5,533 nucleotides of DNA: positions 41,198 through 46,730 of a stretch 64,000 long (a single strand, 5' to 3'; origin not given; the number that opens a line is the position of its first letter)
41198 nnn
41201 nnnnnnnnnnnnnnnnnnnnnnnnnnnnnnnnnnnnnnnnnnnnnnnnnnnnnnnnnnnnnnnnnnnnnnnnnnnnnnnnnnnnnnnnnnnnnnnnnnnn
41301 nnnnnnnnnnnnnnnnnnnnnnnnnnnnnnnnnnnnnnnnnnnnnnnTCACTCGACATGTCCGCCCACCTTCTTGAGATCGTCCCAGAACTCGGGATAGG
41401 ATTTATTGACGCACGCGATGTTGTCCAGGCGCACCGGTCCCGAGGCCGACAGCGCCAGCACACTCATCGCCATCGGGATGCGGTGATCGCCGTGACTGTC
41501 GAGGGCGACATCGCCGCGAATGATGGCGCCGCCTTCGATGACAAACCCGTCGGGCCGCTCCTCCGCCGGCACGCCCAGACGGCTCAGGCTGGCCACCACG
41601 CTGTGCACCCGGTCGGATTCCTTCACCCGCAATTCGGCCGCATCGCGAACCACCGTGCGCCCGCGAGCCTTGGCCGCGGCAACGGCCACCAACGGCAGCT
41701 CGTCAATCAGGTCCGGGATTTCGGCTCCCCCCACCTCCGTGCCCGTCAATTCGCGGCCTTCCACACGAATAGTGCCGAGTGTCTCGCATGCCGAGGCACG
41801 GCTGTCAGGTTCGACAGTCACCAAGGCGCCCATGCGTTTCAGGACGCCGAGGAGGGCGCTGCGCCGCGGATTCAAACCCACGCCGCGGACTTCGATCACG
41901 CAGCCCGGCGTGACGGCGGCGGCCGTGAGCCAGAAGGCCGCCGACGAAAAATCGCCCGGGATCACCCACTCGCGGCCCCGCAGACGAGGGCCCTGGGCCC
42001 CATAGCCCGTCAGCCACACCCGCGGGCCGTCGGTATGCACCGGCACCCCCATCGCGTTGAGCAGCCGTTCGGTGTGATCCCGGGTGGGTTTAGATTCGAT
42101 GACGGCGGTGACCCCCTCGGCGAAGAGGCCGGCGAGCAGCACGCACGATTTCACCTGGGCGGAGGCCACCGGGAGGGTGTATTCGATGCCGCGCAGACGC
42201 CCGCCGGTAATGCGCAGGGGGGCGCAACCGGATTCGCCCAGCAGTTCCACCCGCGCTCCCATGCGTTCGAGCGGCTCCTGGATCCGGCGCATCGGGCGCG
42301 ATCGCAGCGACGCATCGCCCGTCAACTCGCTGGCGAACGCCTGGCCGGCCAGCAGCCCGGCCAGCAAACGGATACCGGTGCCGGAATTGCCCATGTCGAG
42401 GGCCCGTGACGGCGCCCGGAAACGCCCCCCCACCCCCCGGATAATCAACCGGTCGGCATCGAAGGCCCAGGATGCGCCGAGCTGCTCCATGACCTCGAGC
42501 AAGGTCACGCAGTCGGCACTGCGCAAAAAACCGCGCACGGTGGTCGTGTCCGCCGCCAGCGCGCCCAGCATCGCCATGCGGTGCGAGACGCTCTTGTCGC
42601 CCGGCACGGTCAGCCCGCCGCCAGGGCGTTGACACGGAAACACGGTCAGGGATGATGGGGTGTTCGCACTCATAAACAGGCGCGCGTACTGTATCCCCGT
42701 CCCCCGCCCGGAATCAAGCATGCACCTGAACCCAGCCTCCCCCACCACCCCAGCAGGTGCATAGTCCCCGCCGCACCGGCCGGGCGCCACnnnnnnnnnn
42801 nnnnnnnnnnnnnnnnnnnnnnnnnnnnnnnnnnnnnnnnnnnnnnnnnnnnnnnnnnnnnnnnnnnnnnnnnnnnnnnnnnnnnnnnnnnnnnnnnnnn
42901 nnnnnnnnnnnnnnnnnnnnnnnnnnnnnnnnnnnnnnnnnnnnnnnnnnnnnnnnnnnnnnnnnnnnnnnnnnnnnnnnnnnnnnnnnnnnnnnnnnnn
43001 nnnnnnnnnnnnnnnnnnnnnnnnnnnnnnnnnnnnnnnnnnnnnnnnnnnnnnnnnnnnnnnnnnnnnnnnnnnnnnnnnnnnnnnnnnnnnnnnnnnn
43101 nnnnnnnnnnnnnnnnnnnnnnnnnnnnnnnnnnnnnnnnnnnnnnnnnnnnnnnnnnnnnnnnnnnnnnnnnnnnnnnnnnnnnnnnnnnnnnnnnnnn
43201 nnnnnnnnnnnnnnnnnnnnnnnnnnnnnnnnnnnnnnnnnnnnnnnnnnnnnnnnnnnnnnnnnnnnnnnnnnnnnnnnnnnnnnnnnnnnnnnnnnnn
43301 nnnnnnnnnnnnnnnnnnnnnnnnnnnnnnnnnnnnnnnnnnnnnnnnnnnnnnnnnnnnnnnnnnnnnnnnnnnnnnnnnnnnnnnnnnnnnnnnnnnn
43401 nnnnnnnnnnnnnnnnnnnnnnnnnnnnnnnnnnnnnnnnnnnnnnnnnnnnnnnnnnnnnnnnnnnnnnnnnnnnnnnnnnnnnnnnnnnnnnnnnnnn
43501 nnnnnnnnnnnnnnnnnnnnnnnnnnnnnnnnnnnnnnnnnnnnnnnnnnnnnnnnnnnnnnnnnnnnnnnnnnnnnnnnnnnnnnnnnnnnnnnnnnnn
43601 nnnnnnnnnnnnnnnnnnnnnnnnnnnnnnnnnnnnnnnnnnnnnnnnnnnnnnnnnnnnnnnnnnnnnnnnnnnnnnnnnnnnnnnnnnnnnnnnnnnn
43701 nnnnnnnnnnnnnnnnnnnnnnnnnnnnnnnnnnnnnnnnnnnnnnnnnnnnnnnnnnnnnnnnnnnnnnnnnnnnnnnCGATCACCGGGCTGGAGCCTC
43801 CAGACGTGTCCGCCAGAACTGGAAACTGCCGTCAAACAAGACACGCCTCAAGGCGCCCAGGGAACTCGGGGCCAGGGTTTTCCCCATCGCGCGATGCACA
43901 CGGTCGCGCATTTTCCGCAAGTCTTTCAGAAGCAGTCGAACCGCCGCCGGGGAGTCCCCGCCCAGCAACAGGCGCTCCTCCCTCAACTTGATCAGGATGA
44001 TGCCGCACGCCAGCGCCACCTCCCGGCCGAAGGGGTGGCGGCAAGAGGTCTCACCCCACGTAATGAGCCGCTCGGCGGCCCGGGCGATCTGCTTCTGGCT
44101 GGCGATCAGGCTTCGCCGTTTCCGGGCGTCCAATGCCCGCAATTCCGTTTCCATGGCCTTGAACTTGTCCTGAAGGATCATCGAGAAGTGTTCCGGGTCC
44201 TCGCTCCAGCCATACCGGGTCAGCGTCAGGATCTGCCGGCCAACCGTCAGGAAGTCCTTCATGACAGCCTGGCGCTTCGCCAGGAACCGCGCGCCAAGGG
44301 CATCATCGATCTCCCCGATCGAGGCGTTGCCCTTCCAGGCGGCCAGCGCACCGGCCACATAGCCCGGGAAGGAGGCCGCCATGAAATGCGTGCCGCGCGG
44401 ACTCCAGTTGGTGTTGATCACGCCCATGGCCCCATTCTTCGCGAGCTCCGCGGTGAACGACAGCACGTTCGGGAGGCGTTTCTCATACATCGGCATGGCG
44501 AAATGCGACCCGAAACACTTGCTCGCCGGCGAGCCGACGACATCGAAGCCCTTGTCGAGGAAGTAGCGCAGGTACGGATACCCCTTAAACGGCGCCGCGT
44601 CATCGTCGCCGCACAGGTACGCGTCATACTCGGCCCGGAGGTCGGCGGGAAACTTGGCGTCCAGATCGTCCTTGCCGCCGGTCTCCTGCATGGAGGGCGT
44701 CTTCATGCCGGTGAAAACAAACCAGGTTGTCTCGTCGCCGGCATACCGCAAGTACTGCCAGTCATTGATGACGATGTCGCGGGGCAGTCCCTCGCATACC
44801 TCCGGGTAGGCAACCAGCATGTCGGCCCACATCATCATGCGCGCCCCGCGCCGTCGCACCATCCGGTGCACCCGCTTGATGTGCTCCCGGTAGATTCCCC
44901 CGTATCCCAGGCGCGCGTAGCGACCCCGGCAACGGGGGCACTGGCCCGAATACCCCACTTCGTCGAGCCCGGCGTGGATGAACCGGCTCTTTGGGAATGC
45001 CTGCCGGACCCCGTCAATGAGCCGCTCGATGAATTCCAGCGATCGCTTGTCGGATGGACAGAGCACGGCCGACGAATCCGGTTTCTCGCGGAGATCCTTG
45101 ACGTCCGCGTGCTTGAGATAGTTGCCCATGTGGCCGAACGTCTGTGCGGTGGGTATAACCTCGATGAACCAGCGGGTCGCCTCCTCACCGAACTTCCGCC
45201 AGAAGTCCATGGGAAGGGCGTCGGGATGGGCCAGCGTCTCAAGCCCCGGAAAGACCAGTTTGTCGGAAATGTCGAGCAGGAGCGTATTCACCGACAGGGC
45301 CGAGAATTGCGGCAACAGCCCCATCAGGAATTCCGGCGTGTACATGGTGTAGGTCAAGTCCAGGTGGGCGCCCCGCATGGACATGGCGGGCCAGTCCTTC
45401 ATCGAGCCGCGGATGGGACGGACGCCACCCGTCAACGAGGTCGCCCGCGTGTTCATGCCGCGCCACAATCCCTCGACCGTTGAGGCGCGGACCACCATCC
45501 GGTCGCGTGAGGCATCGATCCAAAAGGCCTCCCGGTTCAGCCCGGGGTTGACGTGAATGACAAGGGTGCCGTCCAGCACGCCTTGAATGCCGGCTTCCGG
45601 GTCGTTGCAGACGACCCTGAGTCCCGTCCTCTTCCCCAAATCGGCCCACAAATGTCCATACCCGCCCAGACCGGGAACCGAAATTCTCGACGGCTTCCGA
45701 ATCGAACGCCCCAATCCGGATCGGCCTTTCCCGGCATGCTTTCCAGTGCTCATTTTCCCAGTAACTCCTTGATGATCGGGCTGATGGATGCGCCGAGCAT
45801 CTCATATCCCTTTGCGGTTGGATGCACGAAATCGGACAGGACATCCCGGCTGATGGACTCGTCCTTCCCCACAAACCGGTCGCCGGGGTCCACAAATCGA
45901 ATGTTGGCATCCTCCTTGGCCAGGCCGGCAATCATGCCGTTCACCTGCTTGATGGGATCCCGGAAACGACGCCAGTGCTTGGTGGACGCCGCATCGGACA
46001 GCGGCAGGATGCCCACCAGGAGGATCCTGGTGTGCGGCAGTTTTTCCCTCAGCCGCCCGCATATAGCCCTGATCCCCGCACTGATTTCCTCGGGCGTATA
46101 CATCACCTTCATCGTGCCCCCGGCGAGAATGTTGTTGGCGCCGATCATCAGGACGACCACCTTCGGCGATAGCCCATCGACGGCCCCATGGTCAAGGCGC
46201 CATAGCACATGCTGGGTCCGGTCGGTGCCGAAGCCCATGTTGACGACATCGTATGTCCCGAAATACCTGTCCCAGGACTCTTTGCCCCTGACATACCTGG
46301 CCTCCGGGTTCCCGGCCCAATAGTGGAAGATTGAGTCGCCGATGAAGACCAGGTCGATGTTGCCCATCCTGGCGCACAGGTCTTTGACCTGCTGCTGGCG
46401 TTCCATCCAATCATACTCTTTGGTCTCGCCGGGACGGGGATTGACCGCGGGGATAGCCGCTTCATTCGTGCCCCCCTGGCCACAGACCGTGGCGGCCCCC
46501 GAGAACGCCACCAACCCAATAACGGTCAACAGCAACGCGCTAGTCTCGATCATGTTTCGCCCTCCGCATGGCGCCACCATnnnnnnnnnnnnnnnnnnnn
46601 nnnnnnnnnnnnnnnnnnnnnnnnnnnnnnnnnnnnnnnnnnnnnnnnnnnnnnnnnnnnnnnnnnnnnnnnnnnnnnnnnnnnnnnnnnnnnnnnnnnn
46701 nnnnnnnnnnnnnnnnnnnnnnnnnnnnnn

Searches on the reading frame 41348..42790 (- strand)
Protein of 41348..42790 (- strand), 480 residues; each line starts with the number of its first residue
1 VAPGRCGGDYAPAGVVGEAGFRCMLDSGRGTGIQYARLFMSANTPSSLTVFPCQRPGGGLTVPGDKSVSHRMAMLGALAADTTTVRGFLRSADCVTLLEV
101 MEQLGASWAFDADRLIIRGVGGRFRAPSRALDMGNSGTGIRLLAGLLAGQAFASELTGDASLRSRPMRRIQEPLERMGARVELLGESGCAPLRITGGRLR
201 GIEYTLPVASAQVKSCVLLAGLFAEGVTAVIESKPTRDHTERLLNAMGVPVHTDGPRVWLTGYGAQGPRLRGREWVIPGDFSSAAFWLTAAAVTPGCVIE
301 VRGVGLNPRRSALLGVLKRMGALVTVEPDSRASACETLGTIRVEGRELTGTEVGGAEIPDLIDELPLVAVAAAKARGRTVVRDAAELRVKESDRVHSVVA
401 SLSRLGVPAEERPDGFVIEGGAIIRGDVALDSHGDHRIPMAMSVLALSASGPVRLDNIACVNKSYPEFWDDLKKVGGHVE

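Call 19: search_protein_families(library=pfam, proteins=[window:41348-42790:-], max_evalue=0.001)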
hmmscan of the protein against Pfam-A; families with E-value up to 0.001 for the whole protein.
window:41348-42790:- (480 aa): 1 family
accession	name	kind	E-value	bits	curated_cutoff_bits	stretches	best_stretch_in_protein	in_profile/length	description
PF00275.25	EPSP_synthase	-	1.3e-115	386.9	22.8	1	58-472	9-417/417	EPSP synthase (3-phosphoshikimate 1-carboxyvinyltransferase)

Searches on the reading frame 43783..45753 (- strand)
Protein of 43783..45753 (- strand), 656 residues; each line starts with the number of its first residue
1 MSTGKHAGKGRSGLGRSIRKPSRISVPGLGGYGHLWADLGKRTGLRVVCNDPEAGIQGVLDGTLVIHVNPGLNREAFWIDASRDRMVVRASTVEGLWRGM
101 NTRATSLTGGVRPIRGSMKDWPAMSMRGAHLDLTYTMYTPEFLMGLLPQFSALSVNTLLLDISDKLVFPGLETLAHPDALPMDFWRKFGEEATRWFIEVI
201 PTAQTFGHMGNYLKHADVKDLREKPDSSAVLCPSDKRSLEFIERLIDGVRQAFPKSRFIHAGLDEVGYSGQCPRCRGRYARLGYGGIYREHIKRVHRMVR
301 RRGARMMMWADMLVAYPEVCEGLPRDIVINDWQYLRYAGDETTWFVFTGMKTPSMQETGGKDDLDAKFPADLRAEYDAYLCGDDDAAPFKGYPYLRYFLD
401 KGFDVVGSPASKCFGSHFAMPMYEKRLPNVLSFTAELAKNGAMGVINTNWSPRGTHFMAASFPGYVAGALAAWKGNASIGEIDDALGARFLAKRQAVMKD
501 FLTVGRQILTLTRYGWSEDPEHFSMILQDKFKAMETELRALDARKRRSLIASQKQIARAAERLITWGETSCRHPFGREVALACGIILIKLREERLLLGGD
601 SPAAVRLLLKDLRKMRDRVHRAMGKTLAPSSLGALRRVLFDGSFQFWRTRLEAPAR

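Call 19: search_protein_families(library=pfam, proteins=[window:43783-45753:-], max_evalue=0.001)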
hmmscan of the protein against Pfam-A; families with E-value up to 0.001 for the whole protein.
window:43783-45753:- (656 aa): 1 family
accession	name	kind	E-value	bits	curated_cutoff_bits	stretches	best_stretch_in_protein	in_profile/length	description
PF00728.28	Glyco_hydro_20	-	1.3e-13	51.5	22.3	1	192-336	87-243/348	Glycosyl hydrolase family 20, catalytic domain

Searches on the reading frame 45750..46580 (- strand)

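Call 19: search_protein_families(library=pfam, proteins=[window:45750-46580:-], max_evalue=0.001)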
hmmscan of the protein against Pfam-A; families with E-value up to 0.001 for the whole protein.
window:45750-46580:- (276 aa): 2 families
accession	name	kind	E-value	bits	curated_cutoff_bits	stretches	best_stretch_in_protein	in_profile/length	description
PF13472.12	Lipase_GDSL_2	-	7.8e-29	101.9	32.9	1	79-260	1-177/178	GDSL-like Lipase/Acylhydrolase family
PF00657.28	Lipase_GDSL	-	4e-09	37.4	23.6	1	77-264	1-206/208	GDSL-like Lipase/Acylhydrolase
